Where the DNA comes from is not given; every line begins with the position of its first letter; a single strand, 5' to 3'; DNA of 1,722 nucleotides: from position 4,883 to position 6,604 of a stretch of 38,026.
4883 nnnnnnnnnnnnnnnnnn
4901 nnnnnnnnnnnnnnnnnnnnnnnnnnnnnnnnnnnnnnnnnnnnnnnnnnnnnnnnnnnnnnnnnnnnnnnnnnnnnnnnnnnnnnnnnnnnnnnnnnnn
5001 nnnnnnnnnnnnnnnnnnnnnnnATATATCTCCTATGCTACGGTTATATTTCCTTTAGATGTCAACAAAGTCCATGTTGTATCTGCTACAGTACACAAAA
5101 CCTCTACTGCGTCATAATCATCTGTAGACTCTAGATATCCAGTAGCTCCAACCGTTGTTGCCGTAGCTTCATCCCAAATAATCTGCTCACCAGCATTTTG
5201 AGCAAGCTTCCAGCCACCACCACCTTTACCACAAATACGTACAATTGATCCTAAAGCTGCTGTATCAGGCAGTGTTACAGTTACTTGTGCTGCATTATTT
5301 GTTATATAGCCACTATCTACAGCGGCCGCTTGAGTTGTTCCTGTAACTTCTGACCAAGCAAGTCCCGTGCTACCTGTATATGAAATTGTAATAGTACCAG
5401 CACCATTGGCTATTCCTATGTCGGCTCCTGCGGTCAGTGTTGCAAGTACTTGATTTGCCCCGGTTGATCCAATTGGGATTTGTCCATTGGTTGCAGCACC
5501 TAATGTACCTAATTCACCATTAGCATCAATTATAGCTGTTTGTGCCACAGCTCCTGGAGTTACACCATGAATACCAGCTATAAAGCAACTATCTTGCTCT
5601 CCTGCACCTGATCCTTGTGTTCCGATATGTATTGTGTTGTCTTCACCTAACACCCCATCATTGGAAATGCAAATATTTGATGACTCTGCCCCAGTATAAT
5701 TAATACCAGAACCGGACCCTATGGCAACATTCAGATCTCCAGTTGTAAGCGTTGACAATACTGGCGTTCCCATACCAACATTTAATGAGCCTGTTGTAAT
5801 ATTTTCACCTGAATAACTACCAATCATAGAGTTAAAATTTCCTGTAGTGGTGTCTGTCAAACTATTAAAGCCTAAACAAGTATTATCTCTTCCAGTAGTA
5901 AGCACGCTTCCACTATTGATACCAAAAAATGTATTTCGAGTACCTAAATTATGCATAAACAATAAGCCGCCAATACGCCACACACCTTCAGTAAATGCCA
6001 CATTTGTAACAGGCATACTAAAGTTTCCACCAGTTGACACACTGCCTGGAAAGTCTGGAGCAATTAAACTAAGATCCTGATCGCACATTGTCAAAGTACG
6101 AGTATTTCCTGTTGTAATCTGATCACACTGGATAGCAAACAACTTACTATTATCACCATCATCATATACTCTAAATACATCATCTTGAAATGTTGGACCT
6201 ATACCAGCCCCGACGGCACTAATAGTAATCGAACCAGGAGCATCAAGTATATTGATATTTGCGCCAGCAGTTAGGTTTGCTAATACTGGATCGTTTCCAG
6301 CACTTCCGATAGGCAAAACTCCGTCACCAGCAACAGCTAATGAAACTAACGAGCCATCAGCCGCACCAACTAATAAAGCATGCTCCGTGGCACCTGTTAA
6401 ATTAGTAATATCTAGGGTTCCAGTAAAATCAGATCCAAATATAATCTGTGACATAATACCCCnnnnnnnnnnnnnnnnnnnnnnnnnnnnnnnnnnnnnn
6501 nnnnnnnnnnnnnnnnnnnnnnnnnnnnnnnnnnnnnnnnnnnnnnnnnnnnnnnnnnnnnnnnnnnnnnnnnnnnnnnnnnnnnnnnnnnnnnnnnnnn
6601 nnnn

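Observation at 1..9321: Receptor-binding arsenal: about a quarter of the genome is fibre/knob genes built from two triplicated distal-domain families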

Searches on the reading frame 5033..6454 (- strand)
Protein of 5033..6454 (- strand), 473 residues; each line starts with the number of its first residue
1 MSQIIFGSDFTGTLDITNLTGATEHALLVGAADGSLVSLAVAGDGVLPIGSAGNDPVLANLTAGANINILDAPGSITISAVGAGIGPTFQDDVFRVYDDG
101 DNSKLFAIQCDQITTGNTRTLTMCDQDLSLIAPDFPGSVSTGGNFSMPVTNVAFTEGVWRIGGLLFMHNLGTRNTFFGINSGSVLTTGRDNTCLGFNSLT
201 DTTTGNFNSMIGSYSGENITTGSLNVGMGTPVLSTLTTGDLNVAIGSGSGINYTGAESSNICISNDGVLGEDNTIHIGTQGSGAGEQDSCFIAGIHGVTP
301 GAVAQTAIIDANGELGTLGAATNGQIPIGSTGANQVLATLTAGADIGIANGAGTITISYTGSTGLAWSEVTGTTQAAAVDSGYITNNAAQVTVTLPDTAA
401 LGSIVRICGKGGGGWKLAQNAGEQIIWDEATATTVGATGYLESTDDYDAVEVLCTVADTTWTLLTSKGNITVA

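Call 7: search_protein_families(library=pfam, max_evalue=0.1, proteins=[window:5033-6454:-])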
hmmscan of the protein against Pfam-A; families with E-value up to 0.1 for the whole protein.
window:5033-6454:- (473 aa): 0 families

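Call 8: search_protein_families(library=phrogs, max_evalue=0.01, proteins=[window:5033-6454:-])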
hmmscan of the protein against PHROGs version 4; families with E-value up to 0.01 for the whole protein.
window:5033-6454:- (473 aa): 2 families
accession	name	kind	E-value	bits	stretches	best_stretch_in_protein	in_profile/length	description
phrog_6002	-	head and packaging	1.6e-10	40.2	1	173-264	701-791/1183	virion structural protein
phrog_4636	-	tail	0.00023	20.7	1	171-212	297-338/763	tail spike protein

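Call 14: find_related_loci(query=window:5033-6454:-, collection=viral_contigs, flank=10000)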
Query window:5033-6454:- (473 aa) in viral_contigs; peptide patterns used: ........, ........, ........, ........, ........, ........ (x = any residue, [..] = any of these).
15 stretches matched a pattern; 1 encode a relative of the query (tblastn E <= 1e-3); 1 distinct loci.
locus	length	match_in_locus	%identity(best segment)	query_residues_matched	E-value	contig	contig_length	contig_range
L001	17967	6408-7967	46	14-472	3e-109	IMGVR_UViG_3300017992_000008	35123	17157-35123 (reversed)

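Call 16: search_solved_structures(query=window:5033-6454:-, max_evalue=1, show_alignments=2)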
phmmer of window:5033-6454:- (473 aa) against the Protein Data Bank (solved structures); distinct sequences matched with E-value up to 1: 0.

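Call 28: find_homologous_proteins(query=window:5033-6454:-, max_evalue=0.00001)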
Query window:5033-6454:- (473 aa): 371 proteins with E <= 0.00001 among 8000 candidates; the best 120 are listed.
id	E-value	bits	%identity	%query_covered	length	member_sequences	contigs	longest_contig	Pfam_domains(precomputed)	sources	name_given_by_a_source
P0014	1.2e-297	1005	100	100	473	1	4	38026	-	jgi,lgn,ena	-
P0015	9.0e-215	732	76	99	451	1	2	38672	-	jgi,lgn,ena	-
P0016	4.8e-207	707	73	100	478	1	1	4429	-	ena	-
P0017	3.0e-202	691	61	77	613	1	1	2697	-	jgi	-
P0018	1.9e-163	563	55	74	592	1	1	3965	-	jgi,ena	-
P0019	9.6e-161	554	58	99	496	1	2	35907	-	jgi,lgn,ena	-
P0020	5.1e-153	528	54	100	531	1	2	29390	-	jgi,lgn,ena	-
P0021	2.4e-148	513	57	97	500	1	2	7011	-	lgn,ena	-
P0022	5.1e-145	502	40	82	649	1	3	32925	-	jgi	-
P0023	4.1e-139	483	50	97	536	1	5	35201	-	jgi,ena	-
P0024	1.2e-136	474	44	97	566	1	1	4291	-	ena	-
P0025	4.1e-121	423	45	70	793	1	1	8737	-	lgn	-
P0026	6.0e-120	419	41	100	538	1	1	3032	-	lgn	-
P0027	2.4e-119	417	50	86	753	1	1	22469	-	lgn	-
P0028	1.2e-115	405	63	26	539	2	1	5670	-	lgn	-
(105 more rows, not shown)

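Call 29: find_encoding_contigs(protein=P0015, flank=10000, max_places=3)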
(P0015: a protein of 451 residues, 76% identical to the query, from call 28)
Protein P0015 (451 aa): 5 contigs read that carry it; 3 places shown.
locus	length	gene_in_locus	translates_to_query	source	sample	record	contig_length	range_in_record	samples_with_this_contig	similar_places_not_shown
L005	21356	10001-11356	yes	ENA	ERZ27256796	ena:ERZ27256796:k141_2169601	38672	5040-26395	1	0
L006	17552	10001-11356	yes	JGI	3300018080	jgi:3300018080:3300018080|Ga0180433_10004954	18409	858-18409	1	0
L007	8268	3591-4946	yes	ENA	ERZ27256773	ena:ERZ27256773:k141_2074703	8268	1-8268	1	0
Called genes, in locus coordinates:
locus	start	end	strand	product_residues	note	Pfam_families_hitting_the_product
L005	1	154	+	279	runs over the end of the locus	-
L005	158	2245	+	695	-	-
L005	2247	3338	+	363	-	-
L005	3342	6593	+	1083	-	-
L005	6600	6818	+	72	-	-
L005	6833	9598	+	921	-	-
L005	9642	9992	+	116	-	-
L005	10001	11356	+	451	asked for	-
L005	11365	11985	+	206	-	-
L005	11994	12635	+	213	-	-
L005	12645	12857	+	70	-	-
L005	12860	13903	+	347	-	-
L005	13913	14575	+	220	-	-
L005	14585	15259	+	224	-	-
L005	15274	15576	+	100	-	-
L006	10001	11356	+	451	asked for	-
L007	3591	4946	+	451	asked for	-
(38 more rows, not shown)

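Call 30: find_encoding_contigs(protein=P0014, flank=10000, max_places=4)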
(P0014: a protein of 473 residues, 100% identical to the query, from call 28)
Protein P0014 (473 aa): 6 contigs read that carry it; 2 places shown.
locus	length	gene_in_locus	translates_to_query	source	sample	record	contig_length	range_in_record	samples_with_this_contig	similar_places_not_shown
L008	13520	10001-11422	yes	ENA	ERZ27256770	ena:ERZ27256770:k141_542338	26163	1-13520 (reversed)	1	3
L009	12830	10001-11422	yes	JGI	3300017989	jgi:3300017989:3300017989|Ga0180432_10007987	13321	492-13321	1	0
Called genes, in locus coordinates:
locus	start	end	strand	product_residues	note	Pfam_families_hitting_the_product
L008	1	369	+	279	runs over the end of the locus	-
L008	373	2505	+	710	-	-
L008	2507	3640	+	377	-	-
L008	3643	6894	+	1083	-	-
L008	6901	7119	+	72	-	-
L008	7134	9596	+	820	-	-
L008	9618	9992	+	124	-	-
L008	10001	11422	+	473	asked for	-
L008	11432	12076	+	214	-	-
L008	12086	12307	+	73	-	-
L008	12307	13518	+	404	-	?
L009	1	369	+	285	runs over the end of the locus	?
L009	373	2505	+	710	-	-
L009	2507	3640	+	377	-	-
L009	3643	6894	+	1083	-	-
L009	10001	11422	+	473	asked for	-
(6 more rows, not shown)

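Call 51: predict_structure(alignment_id=A3)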
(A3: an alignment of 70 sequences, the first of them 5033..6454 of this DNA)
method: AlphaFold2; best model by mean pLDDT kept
length: 473 residues; sequences in the alignment: 70
mean_pLDDT: 82.8   pTM: 0.56
mean pLDDT of the five models: 82.8, 77.3, 77.3, 73.9, 73.2
residues with pLDDT >= 90: 234; 70-90: 119; 50-70: 110; < 50: 10
segments of 3 or more residues with pLDDT < 50: 1-3, 296-299
pLDDT, mean of each block of 10 residues (from residue 1): 54 58 64 68 74 74 82 80 56 65 68 68 56 58 80 94 95 95 88 97 95 97 97 97 97 97 95 91 77 54 66 72 83 84 87 86 82 95 97 96 96 96 94 93 96 96 96 95
secondary structure, 60 per line:
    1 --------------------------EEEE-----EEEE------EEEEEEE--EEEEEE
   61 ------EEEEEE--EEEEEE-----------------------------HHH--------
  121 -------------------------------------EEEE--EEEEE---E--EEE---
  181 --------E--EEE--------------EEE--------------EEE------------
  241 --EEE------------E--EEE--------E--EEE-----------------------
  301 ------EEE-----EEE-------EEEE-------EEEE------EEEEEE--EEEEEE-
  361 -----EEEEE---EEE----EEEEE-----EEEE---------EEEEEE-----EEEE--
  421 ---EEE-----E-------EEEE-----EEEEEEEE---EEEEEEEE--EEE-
elements in order: E27-30 E36-39 E46-52 E55-60 E67-72 E75-80 E158-161 E164-168 E175-177 E192-194 E209-211 E226-228 E243-245 E261-263 E275-277 E307-309 E315-317 E325-328 E336-339 E346-351 E354-359 E366-370 E374-376 E381-385 E391-394 E404-409 E415-418 E424-426 E440-443 E449-456 E460-467 E470-472

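Call 54: fold_search(model_id=the predicted structure, library=pdb)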
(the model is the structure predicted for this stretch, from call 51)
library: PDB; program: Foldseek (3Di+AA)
matches with E <= 10: 20; with E <= 0.001: 7
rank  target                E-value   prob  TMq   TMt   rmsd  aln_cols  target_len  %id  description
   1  7rej_A                3.3e-05  1.00  0.19  0.26   3.6       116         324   22  Tailspike protein 4 (TSP4) from phage CBA120, residues 1-335, obtained in the presence of NaK-Tartrate (released 2022-02-23)
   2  7rfo_B                4.2e-05  1.00  0.19  0.27   3.8       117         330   20  SeMet Tailspike protein 4 (TSP4) phage CBA120, residues 1-335, obtained in the presence of LiSO4 (released 2022-02-23)
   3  7rfv                  8.5e-05  1.00  0.18  0.32  15.1       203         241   14  Tailspike protein 4 (TSP4) from phage CBA120, residues 1-250, obtained in the presence of PEG8000 (released 2022-02-23)
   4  7rfo_C                2.2e-04  1.00  0.19  0.27   3.6       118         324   19  SeMet Tailspike protein 4 (TSP4) phage CBA120, residues 1-335, obtained in the presence of LiSO4 (released 2022-02-23)
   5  7rfo_A                2.9e-04  1.00  0.18  0.26   4.2       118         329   18  SeMet Tailspike protein 4 (TSP4) phage CBA120, residues 1-335, obtained in the presence of LiSO4 (released 2022-02-23)
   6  7rej_B                3.0e-04  1.00  0.19  0.35   3.9       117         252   20  Tailspike protein 4 (TSP4) from phage CBA120, residues 1-335, obtained in the presence of NaK-Tartrate (released 2022-02-23)
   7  9f4a_LS               6.7e-04  1.00  0.17  0.13   7.1       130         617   13  Interface between baseplate cup and extended tail tube/sheath of Klebsiella phage KP1 variant vB_Kpn_Lilla1 (released 2025-05-14)
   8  9ny6_C                1.6e-03  1.00  0.17  0.27   3.8       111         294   10  Pseudomonas phage Pa223 capsid spike (released 2025-08-06)
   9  24qj                  3.9e-03  1.00  0.15  0.15  17.1       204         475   14  Crystal structure of a tailspike depolymerase (Solidus_gp83) from Acinetobacter phage Solidus (released 2026-03-25)
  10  6o38_C                2.5e-01  0.91  0.15  0.14   7.1       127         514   19  Structure of a chaperone-substrate complex (released 2019-07-24)
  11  2fl8_A                3.3e-01  0.99  0.17  0.23   3.9       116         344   15  Fitting of the gp10 trimer structure into the cryoEM map of the bacteriophage T4 baseplate in the hexagonal conformati (released 2006-04-04)
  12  6o38_F                3.7e-01  0.84  0.15  0.13   7.2       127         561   19  Structure of a chaperone-substrate complex (released 2019-07-24)
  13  6o38_A                4.3e-01  0.80  0.15  0.12   7.2       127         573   19  Structure of a chaperone-substrate complex (released 2019-07-24)
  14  7tgh_C1               3.2e+00  0.03  0.10  0.16  12.7       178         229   12  Cryo-EM structure of respiratory super-complex CI+III2 from Tetrahymena thermophila (released 2022-04-06)
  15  6riq_A                4.0e+00  0.06  0.09  0.29  12.9       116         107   14  MinCD filament from Pseudomonas aeruginosa (released 2019-06-19)
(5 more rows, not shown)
